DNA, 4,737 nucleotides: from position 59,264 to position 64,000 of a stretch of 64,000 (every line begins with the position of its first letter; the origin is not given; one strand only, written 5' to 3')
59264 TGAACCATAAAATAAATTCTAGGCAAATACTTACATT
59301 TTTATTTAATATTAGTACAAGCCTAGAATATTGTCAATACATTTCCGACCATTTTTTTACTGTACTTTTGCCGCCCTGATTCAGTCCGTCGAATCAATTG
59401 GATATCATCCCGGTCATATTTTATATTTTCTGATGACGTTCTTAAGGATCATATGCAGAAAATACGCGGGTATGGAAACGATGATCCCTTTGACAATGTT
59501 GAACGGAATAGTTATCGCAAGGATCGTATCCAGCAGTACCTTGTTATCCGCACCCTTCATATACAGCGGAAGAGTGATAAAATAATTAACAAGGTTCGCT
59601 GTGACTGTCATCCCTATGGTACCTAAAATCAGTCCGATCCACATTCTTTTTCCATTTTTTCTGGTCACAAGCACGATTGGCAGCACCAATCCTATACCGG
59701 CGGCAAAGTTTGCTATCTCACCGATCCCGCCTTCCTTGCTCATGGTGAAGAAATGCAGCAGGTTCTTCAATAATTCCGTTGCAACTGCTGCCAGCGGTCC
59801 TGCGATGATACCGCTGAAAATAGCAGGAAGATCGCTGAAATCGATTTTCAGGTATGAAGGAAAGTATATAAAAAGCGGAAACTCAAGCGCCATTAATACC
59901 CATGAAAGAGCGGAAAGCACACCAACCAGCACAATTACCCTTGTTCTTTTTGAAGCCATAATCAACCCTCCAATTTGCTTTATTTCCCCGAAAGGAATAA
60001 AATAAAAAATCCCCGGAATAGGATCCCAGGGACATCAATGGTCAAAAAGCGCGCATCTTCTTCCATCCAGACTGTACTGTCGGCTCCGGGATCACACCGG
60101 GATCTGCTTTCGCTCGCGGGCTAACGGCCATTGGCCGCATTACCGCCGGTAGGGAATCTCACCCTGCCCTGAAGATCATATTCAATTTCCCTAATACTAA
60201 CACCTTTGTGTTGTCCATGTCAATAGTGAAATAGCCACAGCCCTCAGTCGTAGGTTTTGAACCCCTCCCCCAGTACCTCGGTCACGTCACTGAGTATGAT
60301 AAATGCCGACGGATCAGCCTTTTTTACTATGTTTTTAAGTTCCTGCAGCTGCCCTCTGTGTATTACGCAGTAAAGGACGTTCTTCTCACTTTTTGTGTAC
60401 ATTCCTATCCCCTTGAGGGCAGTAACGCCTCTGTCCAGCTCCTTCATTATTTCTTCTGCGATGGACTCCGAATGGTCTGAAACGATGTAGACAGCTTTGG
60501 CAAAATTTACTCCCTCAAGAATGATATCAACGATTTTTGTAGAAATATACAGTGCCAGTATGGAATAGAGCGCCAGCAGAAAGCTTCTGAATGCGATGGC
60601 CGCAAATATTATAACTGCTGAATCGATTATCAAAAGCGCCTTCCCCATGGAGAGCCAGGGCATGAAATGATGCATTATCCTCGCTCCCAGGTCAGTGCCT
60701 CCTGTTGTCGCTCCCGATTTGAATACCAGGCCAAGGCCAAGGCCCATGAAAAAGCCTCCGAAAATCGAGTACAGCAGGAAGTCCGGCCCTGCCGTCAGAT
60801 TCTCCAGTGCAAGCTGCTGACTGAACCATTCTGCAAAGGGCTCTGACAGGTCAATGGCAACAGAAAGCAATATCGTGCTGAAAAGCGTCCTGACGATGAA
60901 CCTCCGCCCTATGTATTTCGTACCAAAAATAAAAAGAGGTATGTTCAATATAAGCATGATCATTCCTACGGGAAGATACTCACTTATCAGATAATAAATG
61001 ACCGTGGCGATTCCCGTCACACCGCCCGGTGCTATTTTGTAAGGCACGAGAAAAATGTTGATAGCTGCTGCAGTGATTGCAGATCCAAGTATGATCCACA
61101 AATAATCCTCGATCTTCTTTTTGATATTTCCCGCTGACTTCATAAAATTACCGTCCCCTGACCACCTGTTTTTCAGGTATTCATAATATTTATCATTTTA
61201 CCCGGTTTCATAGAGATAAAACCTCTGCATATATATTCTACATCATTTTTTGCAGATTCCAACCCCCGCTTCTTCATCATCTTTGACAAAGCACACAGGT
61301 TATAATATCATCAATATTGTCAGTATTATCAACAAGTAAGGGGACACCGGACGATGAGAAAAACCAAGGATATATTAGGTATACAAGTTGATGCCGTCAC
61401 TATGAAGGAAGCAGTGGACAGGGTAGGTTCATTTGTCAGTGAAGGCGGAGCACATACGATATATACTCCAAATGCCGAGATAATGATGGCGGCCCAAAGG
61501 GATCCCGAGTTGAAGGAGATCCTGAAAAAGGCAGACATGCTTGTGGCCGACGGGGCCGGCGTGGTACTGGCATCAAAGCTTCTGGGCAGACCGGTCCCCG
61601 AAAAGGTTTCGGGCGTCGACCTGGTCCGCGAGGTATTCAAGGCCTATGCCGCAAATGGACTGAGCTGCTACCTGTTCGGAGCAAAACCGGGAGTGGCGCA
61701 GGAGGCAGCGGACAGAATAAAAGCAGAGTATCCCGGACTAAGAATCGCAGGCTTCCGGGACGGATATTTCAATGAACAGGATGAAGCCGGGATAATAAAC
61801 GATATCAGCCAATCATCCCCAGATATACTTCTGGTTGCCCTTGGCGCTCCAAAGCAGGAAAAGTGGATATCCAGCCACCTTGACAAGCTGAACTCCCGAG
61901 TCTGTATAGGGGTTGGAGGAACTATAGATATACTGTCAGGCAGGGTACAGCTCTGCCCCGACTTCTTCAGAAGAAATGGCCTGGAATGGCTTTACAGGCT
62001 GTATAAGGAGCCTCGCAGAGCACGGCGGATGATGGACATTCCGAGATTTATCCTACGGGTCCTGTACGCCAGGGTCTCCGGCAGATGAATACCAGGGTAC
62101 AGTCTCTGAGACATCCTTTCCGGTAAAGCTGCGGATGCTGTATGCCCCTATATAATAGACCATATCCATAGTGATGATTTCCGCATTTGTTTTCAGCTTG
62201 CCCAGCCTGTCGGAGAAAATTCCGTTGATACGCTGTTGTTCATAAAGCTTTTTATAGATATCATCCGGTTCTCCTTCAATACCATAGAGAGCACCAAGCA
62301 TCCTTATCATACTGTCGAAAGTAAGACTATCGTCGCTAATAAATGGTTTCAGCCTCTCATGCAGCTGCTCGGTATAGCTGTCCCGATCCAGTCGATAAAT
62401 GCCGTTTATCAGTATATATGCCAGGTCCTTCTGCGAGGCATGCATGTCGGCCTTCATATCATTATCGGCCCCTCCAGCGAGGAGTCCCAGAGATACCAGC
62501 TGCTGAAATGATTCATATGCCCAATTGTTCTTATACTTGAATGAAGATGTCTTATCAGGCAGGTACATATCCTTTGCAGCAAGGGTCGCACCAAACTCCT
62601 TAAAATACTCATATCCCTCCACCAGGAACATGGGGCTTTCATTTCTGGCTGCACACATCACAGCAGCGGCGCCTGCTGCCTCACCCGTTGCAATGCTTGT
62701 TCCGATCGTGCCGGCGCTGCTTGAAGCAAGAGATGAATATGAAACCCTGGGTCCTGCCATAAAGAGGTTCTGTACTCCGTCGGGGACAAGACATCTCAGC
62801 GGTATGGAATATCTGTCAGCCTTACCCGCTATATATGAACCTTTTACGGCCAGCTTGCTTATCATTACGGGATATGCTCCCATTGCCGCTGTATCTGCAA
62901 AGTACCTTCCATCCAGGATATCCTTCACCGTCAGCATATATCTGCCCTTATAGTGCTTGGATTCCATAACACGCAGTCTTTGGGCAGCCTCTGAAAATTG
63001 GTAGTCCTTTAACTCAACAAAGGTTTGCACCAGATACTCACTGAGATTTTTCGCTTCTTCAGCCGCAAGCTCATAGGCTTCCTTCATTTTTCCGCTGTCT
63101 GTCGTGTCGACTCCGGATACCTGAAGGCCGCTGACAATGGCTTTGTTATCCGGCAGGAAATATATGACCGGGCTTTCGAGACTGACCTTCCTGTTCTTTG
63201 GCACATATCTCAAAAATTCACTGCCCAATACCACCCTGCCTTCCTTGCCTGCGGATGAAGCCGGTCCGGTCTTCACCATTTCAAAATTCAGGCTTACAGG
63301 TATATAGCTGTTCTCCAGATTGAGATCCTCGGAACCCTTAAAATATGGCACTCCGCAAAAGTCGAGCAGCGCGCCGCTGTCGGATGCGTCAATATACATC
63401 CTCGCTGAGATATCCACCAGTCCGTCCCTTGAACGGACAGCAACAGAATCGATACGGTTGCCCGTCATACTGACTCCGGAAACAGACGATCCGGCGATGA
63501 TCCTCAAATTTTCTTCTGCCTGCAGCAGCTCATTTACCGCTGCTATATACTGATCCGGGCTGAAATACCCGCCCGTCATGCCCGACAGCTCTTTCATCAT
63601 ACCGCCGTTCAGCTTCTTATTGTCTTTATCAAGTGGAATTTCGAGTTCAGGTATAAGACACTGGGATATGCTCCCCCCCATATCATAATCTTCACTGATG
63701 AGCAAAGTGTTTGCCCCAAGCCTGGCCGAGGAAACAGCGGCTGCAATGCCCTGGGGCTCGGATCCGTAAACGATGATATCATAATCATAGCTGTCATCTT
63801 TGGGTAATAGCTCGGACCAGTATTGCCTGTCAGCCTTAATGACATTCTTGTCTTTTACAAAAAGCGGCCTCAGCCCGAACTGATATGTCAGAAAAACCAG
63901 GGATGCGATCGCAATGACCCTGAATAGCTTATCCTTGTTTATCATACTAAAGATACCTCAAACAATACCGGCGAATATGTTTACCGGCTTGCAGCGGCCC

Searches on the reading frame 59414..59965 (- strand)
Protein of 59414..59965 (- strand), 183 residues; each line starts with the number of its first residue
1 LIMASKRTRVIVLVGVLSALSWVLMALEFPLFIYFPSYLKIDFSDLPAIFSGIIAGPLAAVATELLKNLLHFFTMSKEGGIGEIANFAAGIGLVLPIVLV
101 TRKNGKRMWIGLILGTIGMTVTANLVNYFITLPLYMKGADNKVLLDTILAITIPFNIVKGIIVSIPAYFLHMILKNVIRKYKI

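Call 87: search_protein_families(library=pfam, proteins=[window:59414-59965:-], max_evalue=0.00001)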
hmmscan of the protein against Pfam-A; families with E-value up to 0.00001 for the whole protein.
window:59414-59965:- (183 aa): 1 family
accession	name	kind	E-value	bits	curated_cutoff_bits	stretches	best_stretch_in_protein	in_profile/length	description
PF12822.12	ECF_trnsprt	-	1.2e-27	97.4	30.7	1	10-165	2-163/169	ECF transporter, substrate-specific component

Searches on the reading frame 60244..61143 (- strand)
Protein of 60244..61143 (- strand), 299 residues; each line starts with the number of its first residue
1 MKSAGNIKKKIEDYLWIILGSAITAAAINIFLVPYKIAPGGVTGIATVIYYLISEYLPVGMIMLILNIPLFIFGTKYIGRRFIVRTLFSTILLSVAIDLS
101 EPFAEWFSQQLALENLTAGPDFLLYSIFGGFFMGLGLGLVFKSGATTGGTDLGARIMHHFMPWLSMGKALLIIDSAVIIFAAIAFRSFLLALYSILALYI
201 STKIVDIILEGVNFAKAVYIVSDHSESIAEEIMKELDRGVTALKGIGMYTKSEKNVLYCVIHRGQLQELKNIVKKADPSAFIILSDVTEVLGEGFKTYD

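Call 87: search_protein_families(library=pfam, proteins=[window:60244-61143:-], max_evalue=0.00001)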
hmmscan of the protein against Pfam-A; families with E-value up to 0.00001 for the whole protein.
window:60244-61143:- (299 aa): 2 families
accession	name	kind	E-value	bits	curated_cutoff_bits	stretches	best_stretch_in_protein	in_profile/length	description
PF02588.21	YitT_membrane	-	6.3e-61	205.8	24.3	1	13-233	1-205/205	Uncharacterised 5xTM membrane BCR, YitT family COG1284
PF10035.14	DUF2179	-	7.7e-23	80.5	22.8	1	238-292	1-55/55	Uncharacterized protein conserved in bacteria (DUF2179)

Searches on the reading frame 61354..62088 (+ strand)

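Call 40: search_protein_families(library=pfam, proteins=[window:61354-62088:+], max_evalue=0.000001)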
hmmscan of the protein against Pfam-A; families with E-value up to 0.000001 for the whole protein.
window:61354-62088:+ (244 aa): 1 family
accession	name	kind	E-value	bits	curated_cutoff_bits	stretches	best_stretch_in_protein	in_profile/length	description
PF03808.19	Glyco_tran_WecG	-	1.3e-65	220.8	27.4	1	60-227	1-168/168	Glycosyl transferase WecG/TagA/CpsF family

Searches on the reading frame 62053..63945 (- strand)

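Call 87: search_protein_families(library=pfam, proteins=[window:62053-63945:-], max_evalue=0.00001)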
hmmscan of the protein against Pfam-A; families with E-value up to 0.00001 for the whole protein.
window:62053-63945:- (630 aa): 1 family
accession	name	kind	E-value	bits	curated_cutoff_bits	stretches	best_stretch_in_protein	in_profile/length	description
PF12831.13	FAD_oxidored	-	4.5e-62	211.1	27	1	56-438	1-404/416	FAD dependent oxidoreductase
